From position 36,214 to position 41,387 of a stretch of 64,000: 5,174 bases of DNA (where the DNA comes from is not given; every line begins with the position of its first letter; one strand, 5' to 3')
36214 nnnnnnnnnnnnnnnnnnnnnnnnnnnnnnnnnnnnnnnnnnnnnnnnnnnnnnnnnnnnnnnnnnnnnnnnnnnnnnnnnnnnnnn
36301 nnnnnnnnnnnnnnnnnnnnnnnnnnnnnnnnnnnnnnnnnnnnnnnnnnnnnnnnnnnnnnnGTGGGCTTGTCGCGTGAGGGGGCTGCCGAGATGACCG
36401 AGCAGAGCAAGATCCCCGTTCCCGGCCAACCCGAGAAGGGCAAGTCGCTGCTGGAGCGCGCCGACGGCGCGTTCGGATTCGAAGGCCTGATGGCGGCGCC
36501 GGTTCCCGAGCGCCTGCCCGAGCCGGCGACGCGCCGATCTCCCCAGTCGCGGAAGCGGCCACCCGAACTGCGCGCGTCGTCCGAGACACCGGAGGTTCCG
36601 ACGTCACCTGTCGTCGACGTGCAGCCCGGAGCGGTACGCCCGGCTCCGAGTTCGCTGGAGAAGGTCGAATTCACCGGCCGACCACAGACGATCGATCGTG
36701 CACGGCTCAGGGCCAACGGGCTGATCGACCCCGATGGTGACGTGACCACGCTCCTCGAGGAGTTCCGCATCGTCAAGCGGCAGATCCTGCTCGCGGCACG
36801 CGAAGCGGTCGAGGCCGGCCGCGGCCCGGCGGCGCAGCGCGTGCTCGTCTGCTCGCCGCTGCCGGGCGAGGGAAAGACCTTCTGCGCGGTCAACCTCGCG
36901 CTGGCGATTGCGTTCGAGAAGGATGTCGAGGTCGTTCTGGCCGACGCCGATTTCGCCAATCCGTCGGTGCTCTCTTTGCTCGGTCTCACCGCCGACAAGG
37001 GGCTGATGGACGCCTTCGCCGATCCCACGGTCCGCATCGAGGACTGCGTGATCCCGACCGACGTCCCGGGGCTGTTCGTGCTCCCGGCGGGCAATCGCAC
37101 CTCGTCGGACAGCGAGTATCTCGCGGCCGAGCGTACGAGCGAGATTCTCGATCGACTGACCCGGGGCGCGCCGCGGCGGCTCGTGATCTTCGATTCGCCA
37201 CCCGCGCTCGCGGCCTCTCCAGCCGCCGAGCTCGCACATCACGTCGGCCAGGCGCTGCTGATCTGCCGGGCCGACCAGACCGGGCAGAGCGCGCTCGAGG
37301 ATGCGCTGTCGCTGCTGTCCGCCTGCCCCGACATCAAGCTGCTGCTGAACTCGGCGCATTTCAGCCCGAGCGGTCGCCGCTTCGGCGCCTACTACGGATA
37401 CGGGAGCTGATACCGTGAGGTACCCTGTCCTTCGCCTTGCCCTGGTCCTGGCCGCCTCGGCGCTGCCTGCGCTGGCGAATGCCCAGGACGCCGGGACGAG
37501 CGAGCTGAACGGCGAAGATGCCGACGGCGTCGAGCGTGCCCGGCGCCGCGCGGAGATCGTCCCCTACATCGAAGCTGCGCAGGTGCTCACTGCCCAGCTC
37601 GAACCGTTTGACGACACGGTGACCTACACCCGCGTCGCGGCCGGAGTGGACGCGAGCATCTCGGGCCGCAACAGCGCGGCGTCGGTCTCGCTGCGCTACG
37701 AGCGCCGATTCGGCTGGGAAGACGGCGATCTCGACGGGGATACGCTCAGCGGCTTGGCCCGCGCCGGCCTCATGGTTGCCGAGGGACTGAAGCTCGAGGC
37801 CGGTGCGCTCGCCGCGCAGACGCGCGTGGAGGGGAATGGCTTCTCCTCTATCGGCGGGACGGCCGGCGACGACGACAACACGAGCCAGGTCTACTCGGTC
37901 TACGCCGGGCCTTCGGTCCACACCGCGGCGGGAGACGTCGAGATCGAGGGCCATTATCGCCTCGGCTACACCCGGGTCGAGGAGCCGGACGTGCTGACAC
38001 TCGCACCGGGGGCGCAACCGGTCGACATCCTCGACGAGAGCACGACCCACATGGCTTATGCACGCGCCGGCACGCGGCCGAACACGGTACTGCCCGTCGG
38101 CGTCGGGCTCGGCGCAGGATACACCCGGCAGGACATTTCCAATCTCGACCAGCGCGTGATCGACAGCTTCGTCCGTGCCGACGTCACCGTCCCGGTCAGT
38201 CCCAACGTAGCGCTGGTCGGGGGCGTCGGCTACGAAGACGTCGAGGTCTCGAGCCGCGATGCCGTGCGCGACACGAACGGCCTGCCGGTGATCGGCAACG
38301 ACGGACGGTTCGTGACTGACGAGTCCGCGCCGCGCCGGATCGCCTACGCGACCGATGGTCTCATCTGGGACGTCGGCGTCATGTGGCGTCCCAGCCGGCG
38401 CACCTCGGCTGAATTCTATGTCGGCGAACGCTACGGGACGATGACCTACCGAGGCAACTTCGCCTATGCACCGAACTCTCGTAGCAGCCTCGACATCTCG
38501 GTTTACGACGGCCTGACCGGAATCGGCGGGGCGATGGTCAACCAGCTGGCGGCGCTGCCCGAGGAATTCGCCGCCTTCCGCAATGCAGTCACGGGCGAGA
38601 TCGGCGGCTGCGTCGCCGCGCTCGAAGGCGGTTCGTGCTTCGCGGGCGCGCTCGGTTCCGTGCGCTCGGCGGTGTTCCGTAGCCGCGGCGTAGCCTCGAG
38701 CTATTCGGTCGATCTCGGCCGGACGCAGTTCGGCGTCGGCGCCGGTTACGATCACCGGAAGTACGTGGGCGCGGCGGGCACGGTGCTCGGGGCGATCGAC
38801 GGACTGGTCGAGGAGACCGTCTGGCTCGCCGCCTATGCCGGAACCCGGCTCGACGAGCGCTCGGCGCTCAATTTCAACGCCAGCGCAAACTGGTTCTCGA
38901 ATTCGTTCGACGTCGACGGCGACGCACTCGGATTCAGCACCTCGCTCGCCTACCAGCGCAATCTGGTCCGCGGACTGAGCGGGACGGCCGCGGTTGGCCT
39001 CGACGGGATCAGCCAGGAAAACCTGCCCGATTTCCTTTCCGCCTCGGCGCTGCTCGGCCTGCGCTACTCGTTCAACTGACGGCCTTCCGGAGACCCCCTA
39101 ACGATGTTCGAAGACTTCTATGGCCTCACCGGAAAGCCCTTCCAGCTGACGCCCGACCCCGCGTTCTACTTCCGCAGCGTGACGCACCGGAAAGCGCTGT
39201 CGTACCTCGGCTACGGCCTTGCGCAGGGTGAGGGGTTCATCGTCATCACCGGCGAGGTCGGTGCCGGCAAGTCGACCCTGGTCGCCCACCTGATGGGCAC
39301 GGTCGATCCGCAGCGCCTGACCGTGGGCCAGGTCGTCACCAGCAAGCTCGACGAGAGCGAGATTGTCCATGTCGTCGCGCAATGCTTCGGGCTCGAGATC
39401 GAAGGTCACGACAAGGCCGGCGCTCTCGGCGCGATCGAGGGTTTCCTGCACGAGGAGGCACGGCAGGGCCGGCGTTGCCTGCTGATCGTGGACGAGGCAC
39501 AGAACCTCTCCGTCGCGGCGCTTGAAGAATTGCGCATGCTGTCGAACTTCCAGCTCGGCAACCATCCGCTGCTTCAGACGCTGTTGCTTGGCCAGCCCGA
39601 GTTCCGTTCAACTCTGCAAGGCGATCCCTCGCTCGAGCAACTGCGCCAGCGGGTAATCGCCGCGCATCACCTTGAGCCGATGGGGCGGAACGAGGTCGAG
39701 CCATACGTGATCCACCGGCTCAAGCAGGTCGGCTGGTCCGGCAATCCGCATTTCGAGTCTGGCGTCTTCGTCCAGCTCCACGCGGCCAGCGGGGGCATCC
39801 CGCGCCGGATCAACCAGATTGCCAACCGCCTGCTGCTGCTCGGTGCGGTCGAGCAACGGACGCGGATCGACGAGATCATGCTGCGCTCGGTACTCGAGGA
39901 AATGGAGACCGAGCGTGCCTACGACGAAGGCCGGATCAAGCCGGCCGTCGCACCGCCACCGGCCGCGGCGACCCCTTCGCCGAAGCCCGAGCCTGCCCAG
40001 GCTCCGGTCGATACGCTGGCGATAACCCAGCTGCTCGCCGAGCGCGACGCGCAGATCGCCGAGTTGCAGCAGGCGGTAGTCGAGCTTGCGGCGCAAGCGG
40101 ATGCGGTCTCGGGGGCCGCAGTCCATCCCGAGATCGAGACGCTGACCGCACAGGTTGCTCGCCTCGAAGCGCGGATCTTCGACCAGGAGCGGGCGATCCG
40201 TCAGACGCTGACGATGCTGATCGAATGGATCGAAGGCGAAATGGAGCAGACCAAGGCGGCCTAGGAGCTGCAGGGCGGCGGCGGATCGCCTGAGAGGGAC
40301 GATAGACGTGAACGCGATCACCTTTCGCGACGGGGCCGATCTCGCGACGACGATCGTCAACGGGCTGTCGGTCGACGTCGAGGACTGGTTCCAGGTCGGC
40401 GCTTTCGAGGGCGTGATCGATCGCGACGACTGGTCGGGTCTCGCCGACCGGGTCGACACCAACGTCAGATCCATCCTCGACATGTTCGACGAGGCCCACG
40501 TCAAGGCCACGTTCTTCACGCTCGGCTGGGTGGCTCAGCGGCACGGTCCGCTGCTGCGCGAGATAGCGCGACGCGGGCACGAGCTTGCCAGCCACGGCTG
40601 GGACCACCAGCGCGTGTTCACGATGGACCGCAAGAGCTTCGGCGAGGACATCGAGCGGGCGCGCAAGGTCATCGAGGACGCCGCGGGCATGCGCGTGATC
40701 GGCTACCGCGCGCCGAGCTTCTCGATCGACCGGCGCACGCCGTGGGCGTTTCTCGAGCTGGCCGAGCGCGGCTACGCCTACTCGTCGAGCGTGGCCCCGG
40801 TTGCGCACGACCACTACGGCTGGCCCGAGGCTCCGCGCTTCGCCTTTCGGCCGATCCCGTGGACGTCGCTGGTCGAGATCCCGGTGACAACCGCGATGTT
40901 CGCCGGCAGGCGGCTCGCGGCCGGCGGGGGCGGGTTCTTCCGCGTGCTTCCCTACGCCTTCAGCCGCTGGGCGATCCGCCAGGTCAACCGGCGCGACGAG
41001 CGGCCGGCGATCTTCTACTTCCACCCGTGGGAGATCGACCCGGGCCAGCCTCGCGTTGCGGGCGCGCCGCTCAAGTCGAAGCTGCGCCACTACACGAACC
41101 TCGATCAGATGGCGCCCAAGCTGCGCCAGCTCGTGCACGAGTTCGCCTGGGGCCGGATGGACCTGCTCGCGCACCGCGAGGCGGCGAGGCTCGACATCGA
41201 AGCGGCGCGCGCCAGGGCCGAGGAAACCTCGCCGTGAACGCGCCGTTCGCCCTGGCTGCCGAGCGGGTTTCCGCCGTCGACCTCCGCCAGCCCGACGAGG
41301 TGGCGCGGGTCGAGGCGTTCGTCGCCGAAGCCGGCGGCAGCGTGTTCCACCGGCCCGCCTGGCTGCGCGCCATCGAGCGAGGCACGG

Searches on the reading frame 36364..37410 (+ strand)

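Call 51: search_protein_families(library=ncbifam, proteins=[window:36364-37410:+], max_evalue=1e-10)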
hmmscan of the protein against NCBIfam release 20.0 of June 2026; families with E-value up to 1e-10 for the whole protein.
window:36364-37410:+ (348 aa): 4 families
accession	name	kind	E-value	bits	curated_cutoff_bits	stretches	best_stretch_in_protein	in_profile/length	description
TIGR03018.1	pepcterm_TyrKin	hypoth_equivalog_domain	2.7e-53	180.4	230.65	1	121-329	2-207/207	XrtA-associated tyrosine autokinase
NF008568.0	PRK11519.1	equivalog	2.9e-16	58.8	1068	1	166-318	535-683/720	tyrosine-protein kinase Wzc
TIGR01007.1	eps_fam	subfamily_domain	1.7e-15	57.1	108.05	1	157-347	17-204/204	polysaccharide biosynthesis tyrosine autokinase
NF007350.0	PRK09841.1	equivalog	7.5e-12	44.2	1248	1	160-316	534-686/726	tyrosine-protein kinase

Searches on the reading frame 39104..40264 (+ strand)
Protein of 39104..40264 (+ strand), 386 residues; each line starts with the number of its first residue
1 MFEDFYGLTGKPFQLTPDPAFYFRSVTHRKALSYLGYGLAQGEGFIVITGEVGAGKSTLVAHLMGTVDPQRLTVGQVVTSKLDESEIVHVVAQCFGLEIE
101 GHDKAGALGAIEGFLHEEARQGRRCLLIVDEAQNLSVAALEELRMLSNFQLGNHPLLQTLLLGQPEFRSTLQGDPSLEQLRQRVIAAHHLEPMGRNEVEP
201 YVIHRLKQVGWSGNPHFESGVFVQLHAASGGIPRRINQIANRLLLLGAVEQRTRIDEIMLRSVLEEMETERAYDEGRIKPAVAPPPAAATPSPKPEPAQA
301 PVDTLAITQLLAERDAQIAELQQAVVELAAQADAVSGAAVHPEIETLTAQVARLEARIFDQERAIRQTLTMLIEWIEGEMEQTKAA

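Call 51: search_protein_families(library=ncbifam, proteins=[window:39104-40264:+], max_evalue=1e-10)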
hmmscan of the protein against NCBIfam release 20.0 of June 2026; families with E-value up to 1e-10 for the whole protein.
window:39104-40264:+ (386 aa): 1 family
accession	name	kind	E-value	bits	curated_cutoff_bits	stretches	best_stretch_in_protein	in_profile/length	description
TIGR03015.1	pepcterm_ATPase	hypoth_equivalog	3e-103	344.9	324.5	1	1-270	1-269/269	XrtA/PEP-CTERM system-associated ATPase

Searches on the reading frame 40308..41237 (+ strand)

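Call 51: search_protein_families(library=ncbifam, proteins=[window:40308-41237:+], max_evalue=1e-10)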
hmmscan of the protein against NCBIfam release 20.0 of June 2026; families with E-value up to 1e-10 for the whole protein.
window:40308-41237:+ (309 aa): 3 families
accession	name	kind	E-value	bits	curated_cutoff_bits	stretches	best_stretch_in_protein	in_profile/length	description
TIGR03006.1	pepcterm_polyde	equivalog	8.9e-124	412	276.2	1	18-287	1-270/272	XrtA system polysaccharide deacetylase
TIGR02764.1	spore_ybaN_pdaB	equivalog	3.3e-16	59.6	237.4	1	50-143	18-111/191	polysaccharide deacetylase family sporulation protein PdaB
TIGR04243.1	nodulat_NodB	equivalog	1.8e-12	47.2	240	1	55-136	19-101/197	chitooligosaccharide deacetylase NodB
